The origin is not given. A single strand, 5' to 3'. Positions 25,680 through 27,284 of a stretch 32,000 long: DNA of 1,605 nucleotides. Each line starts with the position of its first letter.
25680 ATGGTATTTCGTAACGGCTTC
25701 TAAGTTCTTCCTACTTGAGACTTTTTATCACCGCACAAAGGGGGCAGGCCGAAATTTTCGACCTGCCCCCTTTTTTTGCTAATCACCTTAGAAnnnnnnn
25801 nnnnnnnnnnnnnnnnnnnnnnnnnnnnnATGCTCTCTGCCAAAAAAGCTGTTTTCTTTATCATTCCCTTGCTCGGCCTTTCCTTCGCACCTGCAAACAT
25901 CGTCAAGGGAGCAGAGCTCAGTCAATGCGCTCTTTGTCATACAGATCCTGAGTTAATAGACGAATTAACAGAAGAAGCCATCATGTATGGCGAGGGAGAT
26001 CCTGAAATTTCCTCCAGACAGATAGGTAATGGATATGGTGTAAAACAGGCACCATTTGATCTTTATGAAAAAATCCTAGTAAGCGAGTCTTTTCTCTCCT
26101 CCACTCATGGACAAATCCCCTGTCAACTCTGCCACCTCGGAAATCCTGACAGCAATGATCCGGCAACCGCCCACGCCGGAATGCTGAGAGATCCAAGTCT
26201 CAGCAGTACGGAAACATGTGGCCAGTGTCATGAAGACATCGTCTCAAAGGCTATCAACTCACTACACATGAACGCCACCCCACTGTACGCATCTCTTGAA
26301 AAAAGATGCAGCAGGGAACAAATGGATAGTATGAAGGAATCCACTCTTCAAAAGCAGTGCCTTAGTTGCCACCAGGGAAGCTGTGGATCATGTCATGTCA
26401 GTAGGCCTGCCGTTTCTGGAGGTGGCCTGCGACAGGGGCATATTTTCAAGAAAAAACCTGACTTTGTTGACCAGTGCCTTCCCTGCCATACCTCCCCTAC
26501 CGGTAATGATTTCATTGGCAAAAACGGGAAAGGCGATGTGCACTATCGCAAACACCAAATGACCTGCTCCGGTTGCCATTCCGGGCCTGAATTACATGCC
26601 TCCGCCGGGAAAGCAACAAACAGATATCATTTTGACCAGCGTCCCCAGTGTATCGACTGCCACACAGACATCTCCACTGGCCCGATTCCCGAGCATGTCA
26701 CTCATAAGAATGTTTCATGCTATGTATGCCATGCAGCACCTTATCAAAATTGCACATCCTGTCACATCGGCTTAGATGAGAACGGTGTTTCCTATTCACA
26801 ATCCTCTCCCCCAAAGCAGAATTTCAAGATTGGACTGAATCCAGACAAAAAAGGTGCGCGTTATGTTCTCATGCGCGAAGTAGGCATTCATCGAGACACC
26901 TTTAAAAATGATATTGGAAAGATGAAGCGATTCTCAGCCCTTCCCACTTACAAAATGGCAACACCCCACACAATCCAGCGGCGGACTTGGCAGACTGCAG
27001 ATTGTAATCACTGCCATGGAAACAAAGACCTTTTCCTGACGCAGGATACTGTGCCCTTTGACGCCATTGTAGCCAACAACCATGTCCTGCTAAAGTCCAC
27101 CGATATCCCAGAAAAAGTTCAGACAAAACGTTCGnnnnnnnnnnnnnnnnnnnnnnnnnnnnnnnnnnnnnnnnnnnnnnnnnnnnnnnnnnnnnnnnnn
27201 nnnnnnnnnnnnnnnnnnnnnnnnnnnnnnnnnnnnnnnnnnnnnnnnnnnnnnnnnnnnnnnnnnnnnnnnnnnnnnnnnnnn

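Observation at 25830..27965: Eleven-heme cytochrome c covalently fused to a tandem rhodanese: an electron wire joined to a sulfur carrier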

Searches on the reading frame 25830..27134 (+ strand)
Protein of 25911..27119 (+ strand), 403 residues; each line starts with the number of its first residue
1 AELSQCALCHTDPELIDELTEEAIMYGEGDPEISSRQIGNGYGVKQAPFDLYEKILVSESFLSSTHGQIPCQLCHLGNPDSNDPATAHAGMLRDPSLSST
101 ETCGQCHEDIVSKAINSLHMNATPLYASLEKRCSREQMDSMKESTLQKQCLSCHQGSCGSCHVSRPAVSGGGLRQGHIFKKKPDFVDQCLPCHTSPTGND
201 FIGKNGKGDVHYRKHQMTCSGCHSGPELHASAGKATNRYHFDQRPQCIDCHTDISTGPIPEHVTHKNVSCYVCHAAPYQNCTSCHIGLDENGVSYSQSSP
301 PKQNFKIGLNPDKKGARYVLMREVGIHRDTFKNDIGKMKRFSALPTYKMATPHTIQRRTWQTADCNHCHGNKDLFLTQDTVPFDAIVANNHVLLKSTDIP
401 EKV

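Call 43: search_protein_representatives(protein=window:25911-27119:+)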
Query: 403 residues. Proteins with E-value up to 0.001 (for the whole library): 418; up to 1e-10: 234; up to 1e-30: 104. The best 150 are listed.
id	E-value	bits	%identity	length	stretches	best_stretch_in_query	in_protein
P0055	6.2e-114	397.6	47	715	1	3-402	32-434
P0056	1.0e-81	291.4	40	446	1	2-403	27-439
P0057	4.9e-79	282.6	41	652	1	47-402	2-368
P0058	3.9e-76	273.1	41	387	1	50-403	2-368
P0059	2.5e-75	270.4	43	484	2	1-232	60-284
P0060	4.4e-75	269.6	41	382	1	52-401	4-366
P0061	1.4e-72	261.3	39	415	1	4-394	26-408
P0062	3.9e-71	256.6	41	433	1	2-401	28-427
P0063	8.8e-69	248.9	39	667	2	48-395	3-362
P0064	7.3e-68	245.8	41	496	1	47-394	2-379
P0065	2.6e-67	244.0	41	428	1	52-393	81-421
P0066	1.4e-66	241.6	38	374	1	51-401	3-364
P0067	3.4e-64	233.8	39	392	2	47-231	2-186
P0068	5.7e-63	229.7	38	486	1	36-396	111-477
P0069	1.2e-61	225.3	39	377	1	51-395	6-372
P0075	9.4e-58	212.5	38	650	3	85-394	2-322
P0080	2.2e-55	204.8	34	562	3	47-383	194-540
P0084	2.5e-54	201.3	34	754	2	51-395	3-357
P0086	3.8e-54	200.7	33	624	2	4-394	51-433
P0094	4.8e-51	190.5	37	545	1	54-393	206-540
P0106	6.4e-46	173.6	32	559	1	33-394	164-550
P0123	1.4e-39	152.7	33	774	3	209-372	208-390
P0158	6.7e-30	120.8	34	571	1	38-383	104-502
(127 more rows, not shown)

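Call 47: search_protein_families(library=pfam, proteins=[P0063, P0075, P0084, P0086, P0123, P0080, P0094, P0106, P0158, P0057], max_evalue=0.001)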
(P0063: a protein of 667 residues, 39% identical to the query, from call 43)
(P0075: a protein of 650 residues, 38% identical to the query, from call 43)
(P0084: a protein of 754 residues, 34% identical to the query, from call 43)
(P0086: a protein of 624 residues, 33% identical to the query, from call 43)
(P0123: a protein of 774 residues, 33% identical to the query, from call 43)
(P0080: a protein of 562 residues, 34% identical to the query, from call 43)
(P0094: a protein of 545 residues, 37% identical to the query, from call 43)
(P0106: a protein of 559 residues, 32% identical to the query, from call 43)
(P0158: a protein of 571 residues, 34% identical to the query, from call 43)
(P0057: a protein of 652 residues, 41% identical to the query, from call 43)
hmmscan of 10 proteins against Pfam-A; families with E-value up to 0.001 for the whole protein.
P0063 (667 aa): 4 families
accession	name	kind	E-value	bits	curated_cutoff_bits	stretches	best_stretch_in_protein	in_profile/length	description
PF14522.11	Cytochrome_C7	-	5.1e-15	55.5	24.8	0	561-606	8-55/67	Cytochrome c7 and related cytochrome c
PF14537.11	Cytochrom_c3_2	-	1.3e-08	35.6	25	0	466-500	2-36/79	Cytochrome c3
PF09699.15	Paired_CXXCH_1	-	4.3e-05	23.5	20.6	1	469-499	6-38/41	Doubled CXXCH motif (Paired_CXXCH_1)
PF13435.11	Cytochrome_C554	-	5.3e-05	24.5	20.8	1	400-477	2-83/84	Cytochrome c554 and c-prime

P0075 (650 aa): 5 families
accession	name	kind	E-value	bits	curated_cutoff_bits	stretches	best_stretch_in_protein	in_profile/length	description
PF14522.11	Cytochrome_C7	-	1.5e-13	50.8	24.8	0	380-446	14-66/67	Cytochrome c7 and related cytochrome c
PF13435.11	Cytochrome_C554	-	3.4e-09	38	20.8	1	381-447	1-84/84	Cytochrome c554 and c-prime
PF22113.1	Mtrc-MtrF_II-IV_dom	-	4.2e-07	30.1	30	1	15-149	28-169/176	Outer membrane cytochrome MtrC/MtrF-like, domains II/IV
PF14537.11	Cytochrom_c3_2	-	3.6e-06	27.8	25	0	70-148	8-69/79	Cytochrome c3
PF04886.17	PT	-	2.5e-05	24.1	26.2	1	334-365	4-35/36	PT disordered repeat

P0084 (754 aa): 6 families
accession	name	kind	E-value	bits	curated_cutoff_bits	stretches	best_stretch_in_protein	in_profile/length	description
PF14537.11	Cytochrom_c3_2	-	4.4e-16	59.6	25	1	513-576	5-66/79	Cytochrome c3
PF14522.11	Cytochrome_C7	-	1.4e-12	47.7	24.8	0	562-617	8-67/67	Cytochrome c7 and related cytochrome c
PF22113.1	Mtrc-MtrF_II-IV_dom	-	8.6e-11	42.1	30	1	428-524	80-166/176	Outer membrane cytochrome MtrC/MtrF-like, domains II/IV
PF13435.11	Cytochrome_C554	-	4.4e-07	31.2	20.8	1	478-544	1-84/84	Cytochrome c554 and c-prime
PF02085.21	Cytochrom_CIII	-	1.7e-06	28.8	22.9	0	514-597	30-101/101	Class III cytochrome C family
PF02335.20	Cytochrom_C552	-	0.00069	19.1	24.1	1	637-693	242-297/438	Cytochrome c552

P0086 (624 aa): 4 families
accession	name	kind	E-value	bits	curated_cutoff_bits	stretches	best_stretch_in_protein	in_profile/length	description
PF22113.1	Mtrc-MtrF_II-IV_dom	-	6.5e-12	45.8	30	1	47-149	78-164/176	Outer membrane cytochrome MtrC/MtrF-like, domains II/IV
PF14522.11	Cytochrome_C7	-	7e-12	45.4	24.8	0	400-488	12-67/67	Cytochrome c7 and related cytochrome c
PF14537.11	Cytochrom_c3_2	-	6.9e-08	33.3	25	0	255-320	3-78/79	Cytochrome c3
PF13435.11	Cytochrome_C554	-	1.5e-07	32.7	20.8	1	556-620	2-83/84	Cytochrome c554 and c-prime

P0123 (774 aa): 4 families
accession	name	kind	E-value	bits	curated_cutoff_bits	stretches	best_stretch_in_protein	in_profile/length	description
PF14522.11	Cytochrome_C7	-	5.7e-17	61.7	24.8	0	503-573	13-67/67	Cytochrome c7 and related cytochrome c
PF14537.11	Cytochrom_c3_2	-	1.8e-15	57.6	25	0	37-138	6-78/79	Cytochrome c3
PF22113.1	Mtrc-MtrF_II-IV_dom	-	3e-13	50.1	30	1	379-547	28-167/176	Outer membrane cytochrome MtrC/MtrF-like, domains II/IV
PF02085.21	Cytochrom_CIII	-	3.1e-06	27.9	22.9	0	117-175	30-88/101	Class III cytochrome C family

P0080 (562 aa): 9 families
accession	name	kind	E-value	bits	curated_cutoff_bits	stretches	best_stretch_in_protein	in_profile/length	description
PF14522.11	Cytochrome_C7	-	5.3e-16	58.6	24.8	1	153-254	9-67/67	Cytochrome c7 and related cytochrome c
PF03264.19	Cytochrom_NNT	-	1.5e-11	44.8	24.1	1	16-166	12-167/174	NapC/NirT cytochrome c family, N-terminal region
PF22113.1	Mtrc-MtrF_II-IV_dom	-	2.4e-11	43.9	30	1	155-343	5-166/176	Outer membrane cytochrome MtrC/MtrF-like, domains II/IV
PF14537.11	Cytochrom_c3_2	-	1.4e-10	41.9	25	0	124-191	2-62/79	Cytochrome c3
PF13435.11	Cytochrome_C554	-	2.7e-08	35.1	20.8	0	249-305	2-58/84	Cytochrome c554 and c-prime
PF09699.15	Paired_CXXCH_1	-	9.5e-07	28.8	20.6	0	130-164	8-37/41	Doubled CXXCH motif (Paired_CXXCH_1)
PF02085.21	Cytochrom_CIII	-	2.1e-05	25.2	22.9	0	109-168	30-87/101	Class III cytochrome C family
PF22678.1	Cytochrom_c_NrfB-like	-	7.5e-05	23.6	27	0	387-430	27-68/89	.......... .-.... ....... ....-like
PF24062.1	DUF7362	-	0.00062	20.4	27.6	0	453-558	49-151/163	Domain of unknown function (DUF7362)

P0094 (545 aa): 4 families
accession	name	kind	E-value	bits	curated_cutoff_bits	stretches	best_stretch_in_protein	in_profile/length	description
PF00034.26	Cytochrom_C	-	1.2e-10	43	21.3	1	56-138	2-89/90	Cytochrome c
PF14522.11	Cytochrome_C7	-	3.1e-10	40.2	24.8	0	356-421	6-67/67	Cytochrome c7 and related cytochrome c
PF14537.11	Cytochrom_c3_2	-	5.2e-07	30.5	25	0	220-302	6-66/79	Cytochrome c3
PF13442.11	Cytochrome_CBB3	-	0.00035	21.3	27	1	55-135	3-68/68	Cytochrome C oxidase, cbb3-type, subunit III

P0106 (559 aa): 3 families
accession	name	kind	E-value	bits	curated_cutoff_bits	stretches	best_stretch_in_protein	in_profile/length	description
PF13620.12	CarboxypepD_reg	-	4.4e-12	46.6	32.3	1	48-130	2-81/82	Carboxypeptidase regulatory-like domain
PF14522.11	Cytochrome_C7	-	8.8e-12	45.1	24.8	0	343-417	6-66/67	Cytochrome c7 and related cytochrome c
PF13715.12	CarbopepD_reg_2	-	9.7e-06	26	32.2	1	49-127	2-73/88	CarboxypepD_reg-like domain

P0158 (571 aa): 1 family
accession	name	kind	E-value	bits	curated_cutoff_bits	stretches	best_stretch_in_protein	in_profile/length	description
PF14522.11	Cytochrome_C7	-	1.9e-09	37.6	24.8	0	76-173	13-67/67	Cytochrome c7 and related cytochrome c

P0057 (652 aa): 4 families
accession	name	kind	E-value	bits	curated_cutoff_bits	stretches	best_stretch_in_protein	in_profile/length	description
PF00581.25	Rhodanese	-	2e-34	118.5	22.2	2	388-501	1-101/102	Rhodanese-like domain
PF14522.11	Cytochrome_C7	-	2.4e-09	37.3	24.8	0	171-238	6-67/67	Cytochrome c7 and related cytochrome c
PF13435.11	Cytochrome_C554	-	6.4e-06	27.5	20.8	0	199-238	41-84/84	Cytochrome c554 and c-prime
PF14537.11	Cytochrom_c3_2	-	1.5e-05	25.8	25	0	175-249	3-79/79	Cytochrome c3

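Call 59: predict_structure(alignment_id=A3)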
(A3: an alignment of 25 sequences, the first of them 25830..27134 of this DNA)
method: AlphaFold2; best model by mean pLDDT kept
length: 435 residues; sequences in the alignment: 25
mean_pLDDT: 48.1   pTM: 0.28
mean pLDDT of the five models: 48.1, 46.6, 44.8, 44.5, 37.0
residues with pLDDT >= 90: 0; 70-90: 57; 50-70: 118; < 50: 260
segments of 3 or more residues with pLDDT < 50: 23-27, 53-55, 63-65, 68-81, 141-147, 173-316, 318-358, 360-390, 433-435
pLDDT, mean of each block of 10 residues (from residue 1): 62 65 52 75 64 51 48 41 65 71 78 71 58 54 48 58 68 45 33 29 32 37 30 39 40 33 33 33 32 29 28 44 35 32 38 44 44 39 32 62 68 55 72 49
secondary structure, 60 per line:
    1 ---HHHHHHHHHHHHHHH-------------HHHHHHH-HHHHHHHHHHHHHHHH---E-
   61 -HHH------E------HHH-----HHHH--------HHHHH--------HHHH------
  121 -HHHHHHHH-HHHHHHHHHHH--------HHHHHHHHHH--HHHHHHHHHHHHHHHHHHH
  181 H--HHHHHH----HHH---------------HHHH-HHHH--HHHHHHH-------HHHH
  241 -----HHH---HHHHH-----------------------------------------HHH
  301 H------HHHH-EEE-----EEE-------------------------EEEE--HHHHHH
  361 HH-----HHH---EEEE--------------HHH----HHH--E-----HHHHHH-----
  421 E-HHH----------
elements in order: H4-18 H32-38 H40-55 H86-89 H98-102 H111-114 H122-129 H131-141 H150-159 H162-181 H184-189 H212-215 H217-220 H223-229 H237-240 H252-256 H298-301 H308-311 E313-315 E321-323 E349-352 H355-362 E374-377 H410-415

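Call 74: search_solved_structures(query=A4, max_evalue=5, show_alignments=3)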
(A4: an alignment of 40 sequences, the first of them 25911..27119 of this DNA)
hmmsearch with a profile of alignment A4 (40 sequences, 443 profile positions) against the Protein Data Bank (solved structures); distinct sequences matched with E-value up to 5: 73 (the best 60 are shown).
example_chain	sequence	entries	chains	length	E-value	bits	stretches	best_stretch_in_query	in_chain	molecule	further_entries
3ov0_A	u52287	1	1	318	4.3e-15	58.6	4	214-286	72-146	Cytochrome c family protein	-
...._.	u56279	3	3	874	4e-10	42.2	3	259-349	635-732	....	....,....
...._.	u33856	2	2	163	2.3e-09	39.7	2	207-310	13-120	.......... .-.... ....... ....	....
6i5b_A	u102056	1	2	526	3e-09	39.4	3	216-285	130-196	Uncharacterized protein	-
28pb_A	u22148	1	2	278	3.1e-09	39.3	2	247-414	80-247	Cytochrome c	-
5ze8_A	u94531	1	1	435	3.9e-09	39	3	124-172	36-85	cytochrome c552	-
3oue_A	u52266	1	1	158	7.3e-07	31.5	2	214-287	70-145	Cytochrome c family protein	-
6qvm_A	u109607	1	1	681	2.2e-05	26.6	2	177-344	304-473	Multiheme cytochrome cf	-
1bvb_A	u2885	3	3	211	0.00027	23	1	128-185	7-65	CYTOCHROME C-554 | CYTOCHROME C554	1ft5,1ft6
1qdb_A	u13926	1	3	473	0.00076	21.5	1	90-153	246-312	CYTOCHROME C NITRITE REDUCTASE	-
2zo5_A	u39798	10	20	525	0.0011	21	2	235-290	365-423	Eight-heme nitrite reductase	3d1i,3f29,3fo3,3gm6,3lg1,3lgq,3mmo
2ot4_A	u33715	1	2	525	0.0011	21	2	235-290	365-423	Eight-heme nitrite reductase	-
4q0t_A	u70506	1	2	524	0.0015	20.6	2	235-290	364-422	Eight-heme nitrite reductase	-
3uu9_A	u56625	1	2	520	0.0015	20.5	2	235-290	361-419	Eight-heme nitrite reductase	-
3rkh_A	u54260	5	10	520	0.0015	20.5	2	235-290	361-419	Eight-heme nitrite reductase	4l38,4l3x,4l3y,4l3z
9wt9_A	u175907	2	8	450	0.0088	18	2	124-150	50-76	Cytochrome c,Multiheme cytochrome c selenoprotein mutant (MccSep U325A) | Cytochrome c,Multiheme cytochrome c selenoprotein (MccSep)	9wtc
9wt8_A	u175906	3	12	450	0.0089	18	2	124-150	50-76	Cytochrome c,Multiheme cytochrome c selenoprotein (MccSep)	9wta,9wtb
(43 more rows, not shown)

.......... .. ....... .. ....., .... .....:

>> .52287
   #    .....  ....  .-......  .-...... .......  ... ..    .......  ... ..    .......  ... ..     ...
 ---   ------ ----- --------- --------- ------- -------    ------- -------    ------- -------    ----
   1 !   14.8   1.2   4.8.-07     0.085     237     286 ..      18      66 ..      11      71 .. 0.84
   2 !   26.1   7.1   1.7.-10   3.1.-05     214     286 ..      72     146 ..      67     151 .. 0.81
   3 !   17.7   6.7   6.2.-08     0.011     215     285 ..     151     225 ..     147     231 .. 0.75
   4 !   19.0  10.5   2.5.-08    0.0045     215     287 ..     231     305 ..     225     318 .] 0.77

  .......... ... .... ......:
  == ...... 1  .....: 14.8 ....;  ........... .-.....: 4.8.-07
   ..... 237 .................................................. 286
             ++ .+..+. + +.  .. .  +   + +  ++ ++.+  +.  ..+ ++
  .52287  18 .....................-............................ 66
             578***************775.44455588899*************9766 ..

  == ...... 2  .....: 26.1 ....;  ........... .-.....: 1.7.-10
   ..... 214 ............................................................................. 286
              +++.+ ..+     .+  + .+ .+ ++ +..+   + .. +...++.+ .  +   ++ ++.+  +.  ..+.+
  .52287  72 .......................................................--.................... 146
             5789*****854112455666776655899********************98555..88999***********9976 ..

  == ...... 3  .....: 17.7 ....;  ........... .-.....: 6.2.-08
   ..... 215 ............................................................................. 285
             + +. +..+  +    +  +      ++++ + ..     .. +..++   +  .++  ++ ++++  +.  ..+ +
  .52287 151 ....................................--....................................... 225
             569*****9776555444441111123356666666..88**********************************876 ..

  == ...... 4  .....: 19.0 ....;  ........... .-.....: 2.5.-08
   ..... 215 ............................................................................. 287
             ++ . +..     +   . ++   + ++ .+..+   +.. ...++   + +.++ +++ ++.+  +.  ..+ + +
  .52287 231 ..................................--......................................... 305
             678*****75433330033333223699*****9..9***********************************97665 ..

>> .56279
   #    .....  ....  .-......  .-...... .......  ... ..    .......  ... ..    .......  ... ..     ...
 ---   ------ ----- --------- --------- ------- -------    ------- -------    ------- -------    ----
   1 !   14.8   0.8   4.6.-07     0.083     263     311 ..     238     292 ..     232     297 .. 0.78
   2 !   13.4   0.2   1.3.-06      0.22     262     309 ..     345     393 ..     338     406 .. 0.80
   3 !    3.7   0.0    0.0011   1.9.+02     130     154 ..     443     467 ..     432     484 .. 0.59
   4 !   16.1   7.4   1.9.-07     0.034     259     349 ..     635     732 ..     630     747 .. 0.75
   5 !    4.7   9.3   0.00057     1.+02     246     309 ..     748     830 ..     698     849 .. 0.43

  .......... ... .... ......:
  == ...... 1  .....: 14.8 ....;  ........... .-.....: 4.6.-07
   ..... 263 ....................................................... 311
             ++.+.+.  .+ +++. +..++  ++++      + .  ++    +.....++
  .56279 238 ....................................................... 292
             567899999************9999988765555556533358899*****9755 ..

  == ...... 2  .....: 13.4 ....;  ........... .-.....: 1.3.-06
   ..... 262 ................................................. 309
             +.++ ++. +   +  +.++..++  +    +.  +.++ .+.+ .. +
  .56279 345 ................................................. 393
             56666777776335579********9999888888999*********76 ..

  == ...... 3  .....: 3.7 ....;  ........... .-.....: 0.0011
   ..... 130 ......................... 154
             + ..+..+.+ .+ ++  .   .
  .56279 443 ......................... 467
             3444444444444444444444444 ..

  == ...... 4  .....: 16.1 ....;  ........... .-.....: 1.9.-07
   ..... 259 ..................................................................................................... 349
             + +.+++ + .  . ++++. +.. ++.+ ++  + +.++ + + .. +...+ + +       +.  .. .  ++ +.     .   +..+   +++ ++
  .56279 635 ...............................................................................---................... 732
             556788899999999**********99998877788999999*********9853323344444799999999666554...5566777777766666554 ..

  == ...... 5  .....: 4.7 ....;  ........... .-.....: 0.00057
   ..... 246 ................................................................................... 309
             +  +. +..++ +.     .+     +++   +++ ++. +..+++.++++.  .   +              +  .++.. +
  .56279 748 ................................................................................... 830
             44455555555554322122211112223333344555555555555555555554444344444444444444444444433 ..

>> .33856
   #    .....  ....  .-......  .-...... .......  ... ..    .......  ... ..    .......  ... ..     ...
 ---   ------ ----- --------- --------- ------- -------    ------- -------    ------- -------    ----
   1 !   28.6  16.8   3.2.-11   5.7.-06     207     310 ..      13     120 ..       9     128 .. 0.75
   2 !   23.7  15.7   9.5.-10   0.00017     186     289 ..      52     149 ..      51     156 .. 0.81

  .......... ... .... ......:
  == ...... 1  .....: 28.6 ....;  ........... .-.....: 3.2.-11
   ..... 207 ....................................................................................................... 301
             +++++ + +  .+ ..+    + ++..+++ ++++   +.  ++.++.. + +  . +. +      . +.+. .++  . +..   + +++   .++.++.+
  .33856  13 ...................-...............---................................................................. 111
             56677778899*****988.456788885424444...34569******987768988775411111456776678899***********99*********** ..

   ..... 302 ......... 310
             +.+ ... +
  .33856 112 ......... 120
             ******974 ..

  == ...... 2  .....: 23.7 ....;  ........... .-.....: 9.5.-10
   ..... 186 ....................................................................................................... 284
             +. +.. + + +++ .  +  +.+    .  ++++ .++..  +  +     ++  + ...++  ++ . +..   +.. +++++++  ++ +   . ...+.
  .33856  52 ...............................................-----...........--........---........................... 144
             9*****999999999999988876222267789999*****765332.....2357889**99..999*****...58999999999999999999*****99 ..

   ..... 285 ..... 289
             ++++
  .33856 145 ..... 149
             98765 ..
